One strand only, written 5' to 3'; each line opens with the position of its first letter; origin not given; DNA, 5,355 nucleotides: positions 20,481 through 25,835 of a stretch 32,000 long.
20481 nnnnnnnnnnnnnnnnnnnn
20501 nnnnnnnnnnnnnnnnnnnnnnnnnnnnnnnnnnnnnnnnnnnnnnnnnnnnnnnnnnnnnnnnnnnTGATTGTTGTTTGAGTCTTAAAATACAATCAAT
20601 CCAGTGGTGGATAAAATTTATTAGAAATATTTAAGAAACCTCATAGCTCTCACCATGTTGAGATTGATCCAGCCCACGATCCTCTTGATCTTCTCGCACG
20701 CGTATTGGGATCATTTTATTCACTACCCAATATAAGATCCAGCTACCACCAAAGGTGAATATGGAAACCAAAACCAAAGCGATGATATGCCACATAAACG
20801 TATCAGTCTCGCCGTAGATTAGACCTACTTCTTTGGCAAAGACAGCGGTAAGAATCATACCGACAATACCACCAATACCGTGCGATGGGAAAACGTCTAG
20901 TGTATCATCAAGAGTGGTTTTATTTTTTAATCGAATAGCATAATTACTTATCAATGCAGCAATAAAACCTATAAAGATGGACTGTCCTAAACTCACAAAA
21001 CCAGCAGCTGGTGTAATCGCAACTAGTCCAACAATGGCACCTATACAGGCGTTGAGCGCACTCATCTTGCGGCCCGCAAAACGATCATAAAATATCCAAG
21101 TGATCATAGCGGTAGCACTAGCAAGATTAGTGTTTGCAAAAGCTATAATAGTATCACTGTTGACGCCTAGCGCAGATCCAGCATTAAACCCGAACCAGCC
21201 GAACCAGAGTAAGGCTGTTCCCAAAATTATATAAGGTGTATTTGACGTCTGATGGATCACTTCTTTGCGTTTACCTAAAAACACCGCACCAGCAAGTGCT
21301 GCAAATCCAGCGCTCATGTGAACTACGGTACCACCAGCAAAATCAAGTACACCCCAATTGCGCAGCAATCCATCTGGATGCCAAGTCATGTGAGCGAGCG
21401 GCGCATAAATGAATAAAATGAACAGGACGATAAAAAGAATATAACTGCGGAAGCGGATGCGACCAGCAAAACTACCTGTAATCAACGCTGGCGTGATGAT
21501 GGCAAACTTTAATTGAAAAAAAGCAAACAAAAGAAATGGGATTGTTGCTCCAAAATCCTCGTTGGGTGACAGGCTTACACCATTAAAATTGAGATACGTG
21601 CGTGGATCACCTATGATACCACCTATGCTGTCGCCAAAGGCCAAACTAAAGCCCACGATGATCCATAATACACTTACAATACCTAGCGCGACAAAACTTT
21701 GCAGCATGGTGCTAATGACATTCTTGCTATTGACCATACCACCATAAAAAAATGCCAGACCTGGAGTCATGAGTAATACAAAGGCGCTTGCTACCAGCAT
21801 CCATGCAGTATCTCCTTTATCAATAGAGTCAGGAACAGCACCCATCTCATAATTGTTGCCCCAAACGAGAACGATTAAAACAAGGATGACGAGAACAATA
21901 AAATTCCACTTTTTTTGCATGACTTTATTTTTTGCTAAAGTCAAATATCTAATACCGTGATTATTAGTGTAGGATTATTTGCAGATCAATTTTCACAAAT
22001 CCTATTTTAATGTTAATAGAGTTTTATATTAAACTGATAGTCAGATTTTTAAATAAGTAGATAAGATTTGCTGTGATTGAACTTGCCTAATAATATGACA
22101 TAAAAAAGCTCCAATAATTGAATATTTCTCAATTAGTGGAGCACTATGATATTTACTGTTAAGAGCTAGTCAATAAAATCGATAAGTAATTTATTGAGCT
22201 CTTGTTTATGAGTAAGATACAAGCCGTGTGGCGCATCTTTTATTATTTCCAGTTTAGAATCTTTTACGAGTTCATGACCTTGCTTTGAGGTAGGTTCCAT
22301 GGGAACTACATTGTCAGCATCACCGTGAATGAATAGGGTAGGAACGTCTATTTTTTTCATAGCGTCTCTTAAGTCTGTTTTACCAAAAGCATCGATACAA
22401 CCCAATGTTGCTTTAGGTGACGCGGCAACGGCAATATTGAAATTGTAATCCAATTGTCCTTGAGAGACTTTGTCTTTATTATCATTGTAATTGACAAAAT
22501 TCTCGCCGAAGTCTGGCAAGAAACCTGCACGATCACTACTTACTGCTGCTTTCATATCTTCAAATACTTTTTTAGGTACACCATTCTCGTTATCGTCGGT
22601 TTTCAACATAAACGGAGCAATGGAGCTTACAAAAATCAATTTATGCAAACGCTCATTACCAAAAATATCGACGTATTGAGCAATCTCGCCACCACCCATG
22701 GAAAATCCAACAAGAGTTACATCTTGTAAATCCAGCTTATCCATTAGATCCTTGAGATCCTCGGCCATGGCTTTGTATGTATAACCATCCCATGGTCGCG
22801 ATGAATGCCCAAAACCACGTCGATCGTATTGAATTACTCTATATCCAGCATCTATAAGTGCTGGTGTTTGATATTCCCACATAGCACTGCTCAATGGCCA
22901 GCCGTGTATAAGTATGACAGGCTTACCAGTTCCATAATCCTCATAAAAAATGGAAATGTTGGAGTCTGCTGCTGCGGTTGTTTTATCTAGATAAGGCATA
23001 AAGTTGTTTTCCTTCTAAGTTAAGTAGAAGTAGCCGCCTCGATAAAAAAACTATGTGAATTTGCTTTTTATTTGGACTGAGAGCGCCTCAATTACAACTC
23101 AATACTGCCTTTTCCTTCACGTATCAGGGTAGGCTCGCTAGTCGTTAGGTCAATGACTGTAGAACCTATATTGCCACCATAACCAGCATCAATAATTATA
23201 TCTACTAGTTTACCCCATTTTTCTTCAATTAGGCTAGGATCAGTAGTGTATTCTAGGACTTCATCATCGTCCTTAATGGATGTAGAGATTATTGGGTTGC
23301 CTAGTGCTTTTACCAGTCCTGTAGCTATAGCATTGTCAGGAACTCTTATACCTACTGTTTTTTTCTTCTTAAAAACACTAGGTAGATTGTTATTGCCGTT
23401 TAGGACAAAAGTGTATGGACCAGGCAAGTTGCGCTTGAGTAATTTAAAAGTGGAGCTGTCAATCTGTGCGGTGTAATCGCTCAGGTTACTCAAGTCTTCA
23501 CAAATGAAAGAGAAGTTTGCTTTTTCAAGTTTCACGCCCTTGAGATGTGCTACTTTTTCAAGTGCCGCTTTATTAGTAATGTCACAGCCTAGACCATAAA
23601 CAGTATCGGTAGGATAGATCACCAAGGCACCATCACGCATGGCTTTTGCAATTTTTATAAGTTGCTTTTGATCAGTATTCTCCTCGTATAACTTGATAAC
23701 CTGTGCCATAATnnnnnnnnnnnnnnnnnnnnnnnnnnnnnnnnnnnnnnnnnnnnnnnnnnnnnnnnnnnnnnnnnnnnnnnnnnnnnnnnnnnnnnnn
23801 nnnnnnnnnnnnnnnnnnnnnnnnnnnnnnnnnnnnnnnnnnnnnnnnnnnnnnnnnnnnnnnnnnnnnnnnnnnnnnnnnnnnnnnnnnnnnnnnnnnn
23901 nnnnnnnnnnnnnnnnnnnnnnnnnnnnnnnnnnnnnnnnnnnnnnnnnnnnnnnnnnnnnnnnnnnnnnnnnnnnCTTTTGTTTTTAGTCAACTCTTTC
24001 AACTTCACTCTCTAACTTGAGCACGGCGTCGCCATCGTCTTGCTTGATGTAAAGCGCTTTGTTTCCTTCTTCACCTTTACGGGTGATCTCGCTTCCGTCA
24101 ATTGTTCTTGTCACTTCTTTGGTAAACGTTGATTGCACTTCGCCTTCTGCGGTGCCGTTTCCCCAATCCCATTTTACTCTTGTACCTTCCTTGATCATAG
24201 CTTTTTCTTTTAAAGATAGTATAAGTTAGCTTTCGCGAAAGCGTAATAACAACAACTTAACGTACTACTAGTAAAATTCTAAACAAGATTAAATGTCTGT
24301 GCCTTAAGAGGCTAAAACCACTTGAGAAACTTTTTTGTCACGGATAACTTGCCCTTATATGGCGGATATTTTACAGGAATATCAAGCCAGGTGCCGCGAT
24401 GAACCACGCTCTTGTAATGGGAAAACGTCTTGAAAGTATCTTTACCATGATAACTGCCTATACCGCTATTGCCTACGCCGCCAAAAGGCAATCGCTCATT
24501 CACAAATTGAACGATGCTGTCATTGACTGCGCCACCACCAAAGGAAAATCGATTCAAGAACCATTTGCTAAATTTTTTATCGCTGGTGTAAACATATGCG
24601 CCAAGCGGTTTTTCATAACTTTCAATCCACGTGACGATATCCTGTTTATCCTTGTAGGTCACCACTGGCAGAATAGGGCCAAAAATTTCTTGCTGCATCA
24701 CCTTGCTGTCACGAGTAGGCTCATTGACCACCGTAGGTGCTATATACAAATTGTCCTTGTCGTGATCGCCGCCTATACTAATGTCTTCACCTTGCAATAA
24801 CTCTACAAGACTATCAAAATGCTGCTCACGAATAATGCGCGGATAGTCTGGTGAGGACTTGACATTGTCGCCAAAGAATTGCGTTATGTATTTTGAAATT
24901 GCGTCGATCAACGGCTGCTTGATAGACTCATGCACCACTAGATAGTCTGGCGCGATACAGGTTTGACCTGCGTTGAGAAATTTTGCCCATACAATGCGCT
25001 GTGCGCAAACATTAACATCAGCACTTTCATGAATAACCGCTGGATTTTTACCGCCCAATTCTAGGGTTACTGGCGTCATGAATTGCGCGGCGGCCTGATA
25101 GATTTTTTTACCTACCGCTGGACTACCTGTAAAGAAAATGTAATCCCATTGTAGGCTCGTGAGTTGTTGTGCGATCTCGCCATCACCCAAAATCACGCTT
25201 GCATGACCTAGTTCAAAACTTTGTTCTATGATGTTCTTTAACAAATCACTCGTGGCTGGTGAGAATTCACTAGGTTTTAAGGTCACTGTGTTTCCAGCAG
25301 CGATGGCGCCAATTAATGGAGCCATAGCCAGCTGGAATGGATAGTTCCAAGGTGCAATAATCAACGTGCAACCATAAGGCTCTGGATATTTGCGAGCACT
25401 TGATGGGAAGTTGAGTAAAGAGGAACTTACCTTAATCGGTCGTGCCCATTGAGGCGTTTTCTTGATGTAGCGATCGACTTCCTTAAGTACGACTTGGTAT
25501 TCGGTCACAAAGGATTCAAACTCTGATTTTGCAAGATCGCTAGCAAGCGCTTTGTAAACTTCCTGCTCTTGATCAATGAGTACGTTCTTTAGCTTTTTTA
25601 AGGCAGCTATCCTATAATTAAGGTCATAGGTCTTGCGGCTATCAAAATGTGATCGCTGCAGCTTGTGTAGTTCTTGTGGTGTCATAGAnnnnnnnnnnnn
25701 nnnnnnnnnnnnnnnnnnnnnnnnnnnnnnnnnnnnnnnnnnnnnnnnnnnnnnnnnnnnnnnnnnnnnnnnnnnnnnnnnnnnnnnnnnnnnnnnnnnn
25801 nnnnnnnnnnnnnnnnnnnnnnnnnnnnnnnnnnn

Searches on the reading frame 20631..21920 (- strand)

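Call 34: search_protein_families(library=pfam, proteins=[window:20631-21920:-], max_evalue=0.001)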
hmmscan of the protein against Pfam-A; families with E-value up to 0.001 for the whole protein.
window:20631-21920:- (429 aa): 1 family
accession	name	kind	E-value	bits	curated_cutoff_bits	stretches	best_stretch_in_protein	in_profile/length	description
PF00909.26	Ammonium_transp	-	1.7e-112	376.6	23.2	1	39-425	1-397/399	Ammonium Transporter Family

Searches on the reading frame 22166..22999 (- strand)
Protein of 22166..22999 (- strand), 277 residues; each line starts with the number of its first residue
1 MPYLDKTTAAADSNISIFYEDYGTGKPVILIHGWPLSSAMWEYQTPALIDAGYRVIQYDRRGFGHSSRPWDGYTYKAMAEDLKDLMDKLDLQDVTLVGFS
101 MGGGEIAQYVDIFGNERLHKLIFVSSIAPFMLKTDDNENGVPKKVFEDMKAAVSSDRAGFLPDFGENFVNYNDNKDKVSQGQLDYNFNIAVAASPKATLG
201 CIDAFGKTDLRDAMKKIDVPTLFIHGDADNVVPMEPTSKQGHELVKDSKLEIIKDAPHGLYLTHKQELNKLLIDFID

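Call 34: search_protein_families(library=pfam, proteins=[window:22166-22999:-], max_evalue=0.001)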
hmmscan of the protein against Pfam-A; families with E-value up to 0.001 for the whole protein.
window:22166-22999:- (277 aa): 7 families
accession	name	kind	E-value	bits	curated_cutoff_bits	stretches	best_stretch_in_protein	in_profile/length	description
PF00561.26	Abhydrolase_1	-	9e-37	127.5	25.8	1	26-264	1-244/245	alpha/beta hydrolase fold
PF12697.13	Abhydrolase_6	-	6e-20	73.3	26.3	1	28-269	1-215/217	Alpha/beta hydrolase family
PF12146.15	Hydrolase_4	-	1.3e-18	67.7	27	1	28-260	7-234/239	Serine aminopeptidase, S33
PF00326.27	Peptidase_S9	-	2.4e-05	24.3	22.6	0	216-276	142-206/213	Prolyl oligopeptidase family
PF12695.13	Abhydrolase_5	-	6.9e-05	23.1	27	0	211-259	93-141/164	Alpha/beta hydrolase family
PF12740.14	PETase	-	0.00047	20.1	28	0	80-153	113-181/263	PET hydrolase-like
PF06028.17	DUF915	-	0.0006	19.7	22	0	81-126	92-141/255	Alpha/beta hydrolase of unknown function (DUF915)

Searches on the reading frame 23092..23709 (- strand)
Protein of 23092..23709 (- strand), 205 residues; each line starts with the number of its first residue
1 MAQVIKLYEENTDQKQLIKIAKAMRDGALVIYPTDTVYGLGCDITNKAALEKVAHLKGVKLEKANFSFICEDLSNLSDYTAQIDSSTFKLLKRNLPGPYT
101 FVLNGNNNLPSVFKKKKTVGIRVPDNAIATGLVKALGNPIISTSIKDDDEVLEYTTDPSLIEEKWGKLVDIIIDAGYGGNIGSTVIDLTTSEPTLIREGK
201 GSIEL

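Call 34: search_protein_families(library=pfam, proteins=[window:23092-23709:-], max_evalue=0.001)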
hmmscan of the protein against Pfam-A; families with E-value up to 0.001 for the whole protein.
window:23092-23709:- (205 aa): 1 family
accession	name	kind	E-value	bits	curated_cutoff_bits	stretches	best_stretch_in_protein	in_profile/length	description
PF01300.24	Sua5_yciO_yrdC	-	1.5e-47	161.8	25.1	1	23-199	2-178/178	Telomere recombination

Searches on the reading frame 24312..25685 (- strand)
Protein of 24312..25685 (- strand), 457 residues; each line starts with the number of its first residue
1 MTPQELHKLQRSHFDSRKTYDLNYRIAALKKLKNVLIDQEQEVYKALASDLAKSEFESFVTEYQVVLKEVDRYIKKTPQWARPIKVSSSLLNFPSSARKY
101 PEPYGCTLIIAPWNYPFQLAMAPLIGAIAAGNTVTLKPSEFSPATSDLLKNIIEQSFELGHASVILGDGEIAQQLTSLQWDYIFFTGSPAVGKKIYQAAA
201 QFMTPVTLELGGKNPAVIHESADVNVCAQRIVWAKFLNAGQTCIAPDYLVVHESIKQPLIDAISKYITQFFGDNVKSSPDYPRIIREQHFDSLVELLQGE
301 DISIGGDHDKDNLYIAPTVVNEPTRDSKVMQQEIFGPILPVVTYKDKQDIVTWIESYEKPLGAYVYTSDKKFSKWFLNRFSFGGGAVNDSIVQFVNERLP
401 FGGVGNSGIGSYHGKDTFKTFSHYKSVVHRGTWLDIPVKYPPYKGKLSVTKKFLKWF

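Call 35: search_protein_families(library=pfam, proteins=[window:24312-25685:-], max_evalue=0.001)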
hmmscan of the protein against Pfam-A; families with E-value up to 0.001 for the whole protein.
window:24312-25685:- (457 aa): 1 family
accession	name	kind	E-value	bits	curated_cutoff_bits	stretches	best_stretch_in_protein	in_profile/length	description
PF00171.27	Aldedh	-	4.5e-85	286.4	23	1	14-427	42-461/461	Aldehyde dehydrogenase family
